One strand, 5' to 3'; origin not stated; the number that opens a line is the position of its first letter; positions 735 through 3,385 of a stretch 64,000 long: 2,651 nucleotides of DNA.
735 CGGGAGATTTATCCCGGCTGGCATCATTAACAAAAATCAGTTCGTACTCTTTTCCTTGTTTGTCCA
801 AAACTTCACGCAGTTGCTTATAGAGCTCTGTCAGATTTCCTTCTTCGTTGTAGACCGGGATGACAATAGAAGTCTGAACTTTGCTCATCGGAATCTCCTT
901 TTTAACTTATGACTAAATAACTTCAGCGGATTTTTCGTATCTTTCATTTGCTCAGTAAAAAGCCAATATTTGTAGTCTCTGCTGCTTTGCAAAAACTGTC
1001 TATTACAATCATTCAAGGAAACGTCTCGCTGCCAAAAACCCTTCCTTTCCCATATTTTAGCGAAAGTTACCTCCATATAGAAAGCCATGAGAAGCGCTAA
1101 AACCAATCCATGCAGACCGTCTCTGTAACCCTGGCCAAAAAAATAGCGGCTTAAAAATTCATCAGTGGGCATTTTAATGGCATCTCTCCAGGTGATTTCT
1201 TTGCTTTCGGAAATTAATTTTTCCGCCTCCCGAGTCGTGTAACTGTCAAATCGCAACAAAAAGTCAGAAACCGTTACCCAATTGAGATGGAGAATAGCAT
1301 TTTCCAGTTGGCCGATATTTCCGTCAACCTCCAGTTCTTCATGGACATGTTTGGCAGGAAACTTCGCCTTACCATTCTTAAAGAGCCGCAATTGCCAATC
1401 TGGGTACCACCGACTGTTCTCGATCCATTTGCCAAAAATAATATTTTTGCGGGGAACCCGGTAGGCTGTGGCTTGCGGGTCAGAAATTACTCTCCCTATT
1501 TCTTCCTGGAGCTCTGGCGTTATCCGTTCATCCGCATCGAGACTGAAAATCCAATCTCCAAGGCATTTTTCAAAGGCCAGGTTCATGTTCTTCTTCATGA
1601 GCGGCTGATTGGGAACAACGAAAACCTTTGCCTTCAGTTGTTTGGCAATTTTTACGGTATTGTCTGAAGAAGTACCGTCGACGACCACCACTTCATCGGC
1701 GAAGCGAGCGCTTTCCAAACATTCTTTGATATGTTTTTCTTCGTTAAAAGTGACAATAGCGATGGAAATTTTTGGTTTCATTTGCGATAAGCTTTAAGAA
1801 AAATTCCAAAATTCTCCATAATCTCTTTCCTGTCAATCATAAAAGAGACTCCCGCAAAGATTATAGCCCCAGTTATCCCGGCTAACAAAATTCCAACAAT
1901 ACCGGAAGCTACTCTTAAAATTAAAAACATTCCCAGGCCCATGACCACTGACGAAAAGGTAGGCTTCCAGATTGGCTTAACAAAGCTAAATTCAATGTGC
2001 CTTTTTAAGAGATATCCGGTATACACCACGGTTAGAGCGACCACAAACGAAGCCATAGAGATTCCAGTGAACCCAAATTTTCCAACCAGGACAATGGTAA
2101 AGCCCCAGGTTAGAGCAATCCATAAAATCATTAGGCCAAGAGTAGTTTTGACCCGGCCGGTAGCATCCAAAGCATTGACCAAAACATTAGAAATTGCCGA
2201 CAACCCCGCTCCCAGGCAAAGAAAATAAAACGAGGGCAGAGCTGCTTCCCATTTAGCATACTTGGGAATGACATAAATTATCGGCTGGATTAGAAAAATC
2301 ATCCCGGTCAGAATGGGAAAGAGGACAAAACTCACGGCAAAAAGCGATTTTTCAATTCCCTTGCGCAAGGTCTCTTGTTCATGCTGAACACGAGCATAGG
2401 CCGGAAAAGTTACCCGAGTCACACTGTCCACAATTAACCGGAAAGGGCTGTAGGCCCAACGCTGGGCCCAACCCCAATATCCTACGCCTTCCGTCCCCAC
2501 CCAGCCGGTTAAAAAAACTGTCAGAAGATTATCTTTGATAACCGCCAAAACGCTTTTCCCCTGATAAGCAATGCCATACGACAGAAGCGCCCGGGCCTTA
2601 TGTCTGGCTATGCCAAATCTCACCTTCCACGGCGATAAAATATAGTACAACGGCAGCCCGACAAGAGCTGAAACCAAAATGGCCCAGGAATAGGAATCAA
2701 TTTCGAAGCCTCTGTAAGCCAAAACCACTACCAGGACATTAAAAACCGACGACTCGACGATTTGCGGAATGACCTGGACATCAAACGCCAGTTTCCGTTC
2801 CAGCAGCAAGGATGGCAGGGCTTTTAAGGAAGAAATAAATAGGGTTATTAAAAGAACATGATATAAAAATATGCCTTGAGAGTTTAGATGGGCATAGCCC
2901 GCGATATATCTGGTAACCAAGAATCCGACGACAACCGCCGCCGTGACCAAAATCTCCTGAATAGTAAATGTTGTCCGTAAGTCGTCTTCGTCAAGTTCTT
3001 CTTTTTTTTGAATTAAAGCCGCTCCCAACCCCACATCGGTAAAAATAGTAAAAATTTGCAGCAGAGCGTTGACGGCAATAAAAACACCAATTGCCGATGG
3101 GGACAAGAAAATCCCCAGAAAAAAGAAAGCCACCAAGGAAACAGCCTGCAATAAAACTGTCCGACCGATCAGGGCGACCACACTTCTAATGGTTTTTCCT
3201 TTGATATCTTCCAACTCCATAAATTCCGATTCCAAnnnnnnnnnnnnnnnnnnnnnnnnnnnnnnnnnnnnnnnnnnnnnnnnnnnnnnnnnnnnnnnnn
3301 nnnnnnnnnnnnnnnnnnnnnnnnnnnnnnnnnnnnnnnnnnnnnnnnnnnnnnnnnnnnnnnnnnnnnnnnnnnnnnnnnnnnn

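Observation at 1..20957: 21-kb surface-glycosylation island dominated by GT-C membrane glycosyltransferase paralogs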

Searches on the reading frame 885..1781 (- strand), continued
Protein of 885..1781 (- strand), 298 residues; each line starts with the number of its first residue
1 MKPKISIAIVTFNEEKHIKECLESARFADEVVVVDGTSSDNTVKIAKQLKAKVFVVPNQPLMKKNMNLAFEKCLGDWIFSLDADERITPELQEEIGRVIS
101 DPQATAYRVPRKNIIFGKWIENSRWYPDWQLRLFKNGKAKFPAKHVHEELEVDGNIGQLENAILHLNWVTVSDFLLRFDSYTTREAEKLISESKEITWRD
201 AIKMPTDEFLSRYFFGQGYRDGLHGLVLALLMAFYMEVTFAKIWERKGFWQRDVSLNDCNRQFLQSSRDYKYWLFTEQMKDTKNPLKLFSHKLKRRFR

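Call 56: find_homologous_proteins(query=L002:19840-20895:+, max_evalue=1e-10)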
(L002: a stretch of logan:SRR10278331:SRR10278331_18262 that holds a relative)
Query L002:19840-20895:+ (352 aa): 2274 proteins with E <= 1e-10 among 8000 candidates; the best 120 are listed.
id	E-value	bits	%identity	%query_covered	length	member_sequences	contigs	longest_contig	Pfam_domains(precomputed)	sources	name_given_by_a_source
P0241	1.8e-224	763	100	100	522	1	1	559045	PF02366.25,PF13231.13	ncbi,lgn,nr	ncbi:phospholipid carrier-dependent glycosyltransferase [Patescibacteria group bacterium]|nr:phospho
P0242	1.7e-175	602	76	100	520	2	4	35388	PF02366.25,PF13231.13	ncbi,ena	-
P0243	1.3e-148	514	69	98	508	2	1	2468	PF02366.25,PF13231.13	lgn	-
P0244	1.5e-142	494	65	99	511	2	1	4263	PF02366.25,PF13231.13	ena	-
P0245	5.5e-142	492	66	98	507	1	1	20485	PF02366.25,PF13231.13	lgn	-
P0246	2.6e-141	490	65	98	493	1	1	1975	PF02366.25,PF13231.13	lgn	-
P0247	3.2e-141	489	63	99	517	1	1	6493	PF02366.25,PF13231.13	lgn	-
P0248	1.4e-139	484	61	100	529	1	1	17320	PF02366.25,PF13231.13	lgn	-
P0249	5.6e-137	475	64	100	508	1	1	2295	PF02366.25,PF13231.13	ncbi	-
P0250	1.6e-133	464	62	100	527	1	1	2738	PF02366.25,PF13231.13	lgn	-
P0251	4.1e-133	463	62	100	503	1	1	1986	PF02366.25,PF13231.13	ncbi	-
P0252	1.4e-132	461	59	100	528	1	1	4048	PF02366.25,PF13231.13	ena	-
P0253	6.5e-130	452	59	99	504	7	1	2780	PF02366.25,PF13231.13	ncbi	-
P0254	4.5e-129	449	59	100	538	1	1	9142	PF13231.13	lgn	-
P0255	1.1e-128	448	61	100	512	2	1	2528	PF02366.25,PF13231.13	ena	-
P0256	1.6e-128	447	59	100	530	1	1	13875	PF02366.25,PF13231.13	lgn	-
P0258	3.3e-125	437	59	99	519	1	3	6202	PF02366.25,PF13231.13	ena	-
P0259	3.4e-125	437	58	95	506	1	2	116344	PF02366.25,PF13231.13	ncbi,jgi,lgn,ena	-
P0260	4.7e-125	436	59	100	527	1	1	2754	PF02366.25,PF13231.13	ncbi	-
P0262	3.0e-124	433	58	100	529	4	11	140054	PF02366.25,PF13231.13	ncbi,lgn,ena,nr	ncbi:MAG: hypothetical protein UY21_C0001G0054 [Microgenomates group bacterium GW2011_GWA1_48_10]|nr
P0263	3.3e-123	430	57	100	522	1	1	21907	PF02366.25,PF24124.2,PF13231.13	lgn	-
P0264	6.4e-123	429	58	100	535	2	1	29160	PF02366.25,PF13231.13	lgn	-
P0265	8.5e-123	429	58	100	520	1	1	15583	PF02366.25,PF13231.13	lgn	-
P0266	1.1e-122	428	58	98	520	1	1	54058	PF02366.25,PF13231.13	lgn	-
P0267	1.4e-122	428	56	100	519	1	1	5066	PF02366.25,PF13231.13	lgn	-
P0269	8.8e-121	422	57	98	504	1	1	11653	PF02366.25,PF13231.13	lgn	-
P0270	9.3e-121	422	59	100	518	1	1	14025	PF02366.25,PF13231.13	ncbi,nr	ncbi:glycosyltransferase family 39 protein [Candidatus Gottesmanbacteria bacterium]|nr:glycosyltrans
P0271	1.4e-120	421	56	97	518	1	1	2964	PF02366.25,PF13231.13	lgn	-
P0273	9.1e-120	419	54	100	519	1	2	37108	PF02366.25,PF13231.13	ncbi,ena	ncbi:MAG: glycosyltransferase family 39 protein [Patescibacteria group bacterium]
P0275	2.1e-119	418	58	100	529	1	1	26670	PF02366.25,PF13231.13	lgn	-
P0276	3.8e-119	417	58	93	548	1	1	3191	PF02366.25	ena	-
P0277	4.8e-119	416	56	100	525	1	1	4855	PF02366.25,PF13231.13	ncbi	-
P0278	9.9e-119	415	57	100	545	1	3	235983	PF02366.25,PF13231.13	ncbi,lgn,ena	-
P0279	1.4e-118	415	56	100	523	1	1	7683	PF02366.25,PF13231.13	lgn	-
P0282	3.1e-118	414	55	95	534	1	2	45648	PF02366.25,PF13231.13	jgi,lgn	-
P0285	7.9e-118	412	55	100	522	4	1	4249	PF02366.25,PF13231.13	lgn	-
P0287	1.9e-117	411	56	99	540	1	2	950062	PF02366.25,PF13231.13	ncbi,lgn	-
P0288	6.4e-117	409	55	100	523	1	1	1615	PF02366.25,PF13231.13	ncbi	-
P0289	1.8e-116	408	54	100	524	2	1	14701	PF02366.25,PF13231.13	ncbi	-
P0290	1.4e-115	405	53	100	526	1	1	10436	PF02366.25,PF13231.13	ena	-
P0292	2.6e-115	404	53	100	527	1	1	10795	PF02366.25,PF13231.13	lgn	-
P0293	4.8e-115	403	55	100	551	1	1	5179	PF02366.25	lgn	-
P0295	4.0e-114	400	57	92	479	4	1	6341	PF02366.25,PF13231.13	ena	-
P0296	5.1e-114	400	54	95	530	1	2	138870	PF02366.25,PF13231.13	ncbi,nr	ncbi:MAG: glycosyltransferase family 39 protein [Patescibacteria group bacterium]|nr:glycosyltransfe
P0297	1.6e-113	398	52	100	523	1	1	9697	PF02366.25,PF13231.13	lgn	-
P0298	5.9e-113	396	52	100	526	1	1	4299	PF02366.25,PF13231.13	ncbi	-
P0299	1.5e-112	395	52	99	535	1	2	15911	PF02366.25,PF13231.13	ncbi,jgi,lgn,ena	-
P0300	1.8e-112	395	52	100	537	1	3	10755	PF02366.25,PF13231.13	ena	-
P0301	3.4e-112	394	52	100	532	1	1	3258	PF02366.25,PF13231.13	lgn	-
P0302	8.9e-112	392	52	100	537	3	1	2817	PF02366.25,PF03779.21,PF13231.13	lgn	-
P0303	2.3e-111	391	54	100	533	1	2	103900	PF02366.25,PF13231.13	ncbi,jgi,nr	ncbi:phospholipid carrier-dependent glycosyltransferase [Candidatus Microgenomates bacterium]|nr:MAG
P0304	4.4e-111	390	53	100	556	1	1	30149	PF02366.25,PF13231.13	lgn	-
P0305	5.1e-111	390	57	100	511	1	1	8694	PF02366.25,PF13231.13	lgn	-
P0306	6.2e-111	390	54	100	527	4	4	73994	PF02366.25,PF13231.13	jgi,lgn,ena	jgi:4-amino-4-deoxy-L-arabinose transferase-like glycosyltransferase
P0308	4.5e-110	387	51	99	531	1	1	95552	PF02366.25,PF13231.13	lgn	-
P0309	4.6e-110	387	51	100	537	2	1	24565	PF02366.25,PF13231.13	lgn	-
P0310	5.5e-110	387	53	95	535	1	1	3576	PF02366.25,PF13231.13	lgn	-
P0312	7.3e-110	386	53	95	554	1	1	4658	PF02366.25,PF13231.13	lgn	-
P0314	1.0e-109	386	51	100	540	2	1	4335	PF02366.25,PF13231.13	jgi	jgi:4-amino-4-deoxy-L-arabinose transferase-like glycosyltransferase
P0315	1.3e-109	385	56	95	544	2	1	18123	PF02366.25,PF13231.13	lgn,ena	-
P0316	3.0e-109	384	55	95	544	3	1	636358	PF02366.25,PF13231.13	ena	-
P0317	4.3e-109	384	52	100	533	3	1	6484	PF02366.25,PF13231.13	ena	-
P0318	6.9e-109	383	52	100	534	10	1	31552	PF02366.25,PF13231.13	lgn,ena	-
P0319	7.0e-109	383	54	100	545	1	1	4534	PF02366.25,PF13231.13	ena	-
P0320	1.0e-108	382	52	100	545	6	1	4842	PF02366.25,PF13231.13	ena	-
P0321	1.5e-108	382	54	100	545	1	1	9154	PF02366.25,PF13231.13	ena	-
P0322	1.5e-108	382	54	100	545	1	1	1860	PF02366.25,PF13231.13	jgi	-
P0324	2.7e-108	381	50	100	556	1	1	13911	PF02366.25,PF13231.13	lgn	-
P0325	2.8e-108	381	54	100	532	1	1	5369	PF02366.25,PF13231.13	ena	-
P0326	2.8e-108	381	54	100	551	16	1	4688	PF02366.25,PF13231.13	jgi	-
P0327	3.0e-108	381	51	100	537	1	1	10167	PF02366.25,PF13231.13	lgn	-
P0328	5.2e-108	380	52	95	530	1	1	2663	PF02366.25,PF13231.13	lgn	-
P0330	1.2e-107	379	52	99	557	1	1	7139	PF02366.25,PF13231.13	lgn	-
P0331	1.7e-107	378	52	95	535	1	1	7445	PF02366.25,PF13231.13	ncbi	-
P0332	2.0e-107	378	54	100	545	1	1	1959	PF02366.25,PF13231.13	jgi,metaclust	metaclust:\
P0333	2.1e-107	378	53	100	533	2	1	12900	PF02366.25,PF13231.13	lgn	-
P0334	2.5e-107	378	54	100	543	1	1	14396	PF02366.25,PF13231.13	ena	-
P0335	3.6e-107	377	53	100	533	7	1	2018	PF02366.25,PF13231.13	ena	-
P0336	5.7e-107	377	52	99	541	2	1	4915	PF02366.25,PF13231.13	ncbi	-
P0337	1.0e-106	376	52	100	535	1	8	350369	PF02366.25,PF13231.13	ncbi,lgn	-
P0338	1.4e-106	375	52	99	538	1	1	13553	PF02366.25,PF13231.13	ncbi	-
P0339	1.6e-106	375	52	99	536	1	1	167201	PF02366.25,PF13231.13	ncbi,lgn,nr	ncbi:phospholipid carrier-dependent glycosyltransferase [Candidatus Gottesmanbacteria bacterium]|nr:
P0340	1.7e-106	375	51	99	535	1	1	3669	PF02366.25,PF13231.13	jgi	jgi:4-amino-4-deoxy-L-arabinose transferase-like glycosyltransferase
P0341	2.0e-106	375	54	100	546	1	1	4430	PF02366.25,PF13231.13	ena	-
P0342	2.7e-106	374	50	99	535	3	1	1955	PF02366.25,PF13231.13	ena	-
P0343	3.1e-106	374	51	95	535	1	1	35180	PF02366.25,PF13231.13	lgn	-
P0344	3.4e-106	374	48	100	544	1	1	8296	PF02366.25,PF13231.13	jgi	jgi:4-amino-4-deoxy-L-arabinose transferase-like glycosyltransferase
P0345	3.5e-106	374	50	99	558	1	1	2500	PF02366.25,PF13231.13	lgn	-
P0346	7.9e-106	373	51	99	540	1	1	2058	PF02366.25,PF13231.13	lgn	-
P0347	8.5e-106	373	50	100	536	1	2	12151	PF02366.25,PF13231.13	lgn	-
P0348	9.2e-106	373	51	100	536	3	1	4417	PF02366.25,PF13231.13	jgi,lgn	jgi:hypothetical protein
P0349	9.8e-106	373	52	100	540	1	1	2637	PF02366.25,PF13231.13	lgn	-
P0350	1.0e-105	372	49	100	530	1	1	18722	PF02366.25,PF13231.13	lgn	-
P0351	1.1e-105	372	53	100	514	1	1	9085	PF02366.25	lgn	-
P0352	1.6e-105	372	51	99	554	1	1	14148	PF02366.25,PF13231.13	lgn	-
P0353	1.7e-105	372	50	100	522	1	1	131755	PF02366.25,PF13231.13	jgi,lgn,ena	jgi:4-amino-4-deoxy-L-arabinose transferase-like glycosyltransferase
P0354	2.2e-105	371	53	100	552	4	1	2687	PF02366.25,PF13231.13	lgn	-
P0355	2.4e-105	371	49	100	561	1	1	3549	PF02366.25,PF13231.13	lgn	-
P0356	2.5e-105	371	51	99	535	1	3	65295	PF02366.25,PF13231.13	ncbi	-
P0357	2.7e-105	371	50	95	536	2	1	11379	PF02366.25,PF13231.13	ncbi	-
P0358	3.2e-105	371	47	100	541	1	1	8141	PF02366.25,PF13231.13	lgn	-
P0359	4.5e-105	370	50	94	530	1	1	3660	PF02366.25,PF13231.13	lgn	-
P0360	8.4e-105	369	49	95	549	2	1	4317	PF02366.25,PF13231.13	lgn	-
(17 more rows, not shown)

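Call 57: find_encoding_contigs(protein=P0241, flank=10000, max_places=3)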
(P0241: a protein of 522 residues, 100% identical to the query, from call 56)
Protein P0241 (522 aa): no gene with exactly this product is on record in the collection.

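Call 73: search_protein_families(library=ncbifam, proteins=[L002:12724-14400:+, L002:19840-20895:+], max_evalue=0.001)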
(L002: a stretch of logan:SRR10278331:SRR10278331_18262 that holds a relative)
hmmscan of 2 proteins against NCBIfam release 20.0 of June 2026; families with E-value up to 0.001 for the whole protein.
L002:12724-14400:+ (558 aa): 0 families

L002:19840-20895:+ (352 aa): 1 family
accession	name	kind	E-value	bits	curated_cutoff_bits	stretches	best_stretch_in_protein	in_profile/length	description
TIGR03663.1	TIGR03663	subfamily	1.3e-08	34.3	126.25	1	6-201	3-183/435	flippase activity-associated protein Agl23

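Call 83: find_encoding_contigs(protein=P0242, flank=10000, max_places=2)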
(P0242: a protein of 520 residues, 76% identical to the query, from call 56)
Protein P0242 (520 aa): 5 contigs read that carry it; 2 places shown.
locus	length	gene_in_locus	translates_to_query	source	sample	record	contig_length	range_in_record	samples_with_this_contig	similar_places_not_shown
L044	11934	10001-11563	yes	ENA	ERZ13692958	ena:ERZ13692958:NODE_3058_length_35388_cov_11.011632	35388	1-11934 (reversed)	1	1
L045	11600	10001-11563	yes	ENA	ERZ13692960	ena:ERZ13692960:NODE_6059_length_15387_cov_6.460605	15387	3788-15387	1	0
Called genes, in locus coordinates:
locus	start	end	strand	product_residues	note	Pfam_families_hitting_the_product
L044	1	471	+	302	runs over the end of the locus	PF13641:Glyco_tranf_2_3, PF00535:Glycos_transf_2, PF13632:Glyco_trans_2_3 (faint)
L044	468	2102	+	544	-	-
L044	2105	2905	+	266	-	PF00535:Glycos_transf_2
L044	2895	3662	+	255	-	PF13489:Methyltransf_23, PF13649:Methyltransf_25, PF13847:Methyltransf_31, PF08241:Methyltransf_11, PF08242:Methyltransf_12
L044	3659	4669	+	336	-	PF13439:Glyco_transf_4 (faint), PF00534:Glycos_transf_1, PF13692:Glyco_trans_1_4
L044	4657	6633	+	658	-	PF09586:YfhO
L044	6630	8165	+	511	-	PF13231:PMT_2 (weak)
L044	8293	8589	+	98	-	-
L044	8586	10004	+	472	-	PF02366:PMT, PF13231:PMT_2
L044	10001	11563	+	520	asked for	PF02366:PMT, PF13231:PMT_2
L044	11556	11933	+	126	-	?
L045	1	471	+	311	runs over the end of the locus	PF13641:Glyco_tranf_2_3, PF00535:Glycos_transf_2, PF13632:Glyco_trans_2_3 (faint)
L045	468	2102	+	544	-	-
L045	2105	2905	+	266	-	PF00535:Glycos_transf_2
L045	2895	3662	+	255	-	PF13489:Methyltransf_23, PF13649:Methyltransf_25, PF13847:Methyltransf_31, PF08241:Methyltransf_11, PF08242:Methyltransf_12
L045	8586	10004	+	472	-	PF02366:PMT, PF13231:PMT_2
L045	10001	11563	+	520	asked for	PF02366:PMT, PF13231:PMT_2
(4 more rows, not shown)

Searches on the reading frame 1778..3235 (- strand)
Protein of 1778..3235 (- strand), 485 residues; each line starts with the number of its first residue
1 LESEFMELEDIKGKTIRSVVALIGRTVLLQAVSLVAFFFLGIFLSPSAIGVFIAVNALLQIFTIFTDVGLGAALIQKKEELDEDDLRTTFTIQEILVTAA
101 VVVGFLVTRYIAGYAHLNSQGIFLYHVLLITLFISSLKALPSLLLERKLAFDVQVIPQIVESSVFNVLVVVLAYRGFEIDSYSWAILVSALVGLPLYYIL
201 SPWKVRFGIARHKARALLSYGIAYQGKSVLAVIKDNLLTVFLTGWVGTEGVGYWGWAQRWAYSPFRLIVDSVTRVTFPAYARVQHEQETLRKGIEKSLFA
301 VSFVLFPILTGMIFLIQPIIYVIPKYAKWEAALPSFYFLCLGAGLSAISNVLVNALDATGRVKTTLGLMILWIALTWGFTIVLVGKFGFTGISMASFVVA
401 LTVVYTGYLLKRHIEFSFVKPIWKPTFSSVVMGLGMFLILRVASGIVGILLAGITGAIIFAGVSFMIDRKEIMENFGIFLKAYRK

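Call 5: search_protein_families(library=pfam, proteins=[window:1778-3235:-], max_evalue=0.01)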
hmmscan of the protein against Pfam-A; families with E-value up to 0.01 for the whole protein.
window:1778-3235:- (485 aa): 2 families
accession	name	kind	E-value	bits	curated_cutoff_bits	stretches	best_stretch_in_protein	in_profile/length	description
PF13440.11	Polysacc_synt_3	-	4.5e-45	154.6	23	1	43-323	5-283/293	Polysaccharide biosynthesis protein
PF01943.22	Polysacc_synt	-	5.2e-23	82.3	28.2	1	17-283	3-273/274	Polysaccharide biosynthesis protein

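Call 73: search_protein_families(library=ncbifam, proteins=[window:1778-3235:-], max_evalue=0.001)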
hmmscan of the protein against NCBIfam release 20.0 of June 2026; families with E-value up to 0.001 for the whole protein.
window:1778-3235:- (485 aa): 3 families
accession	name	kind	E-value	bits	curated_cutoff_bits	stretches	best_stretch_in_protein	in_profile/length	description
NF058658.1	Oglyco_Wzx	exception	8.8e-29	100.8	720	1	11-462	6-453/478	O-glycosylation flippase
NF007773.0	PRK10459.1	equivalog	1.3e-28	100.3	273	1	26-464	18-463/492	MOP flippase family protein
NF047674.1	TeichurnBiosyTuaB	equivalog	6.6e-23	81.5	580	1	26-446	19-442/469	teichuronic acid biosynthesis protein TuaB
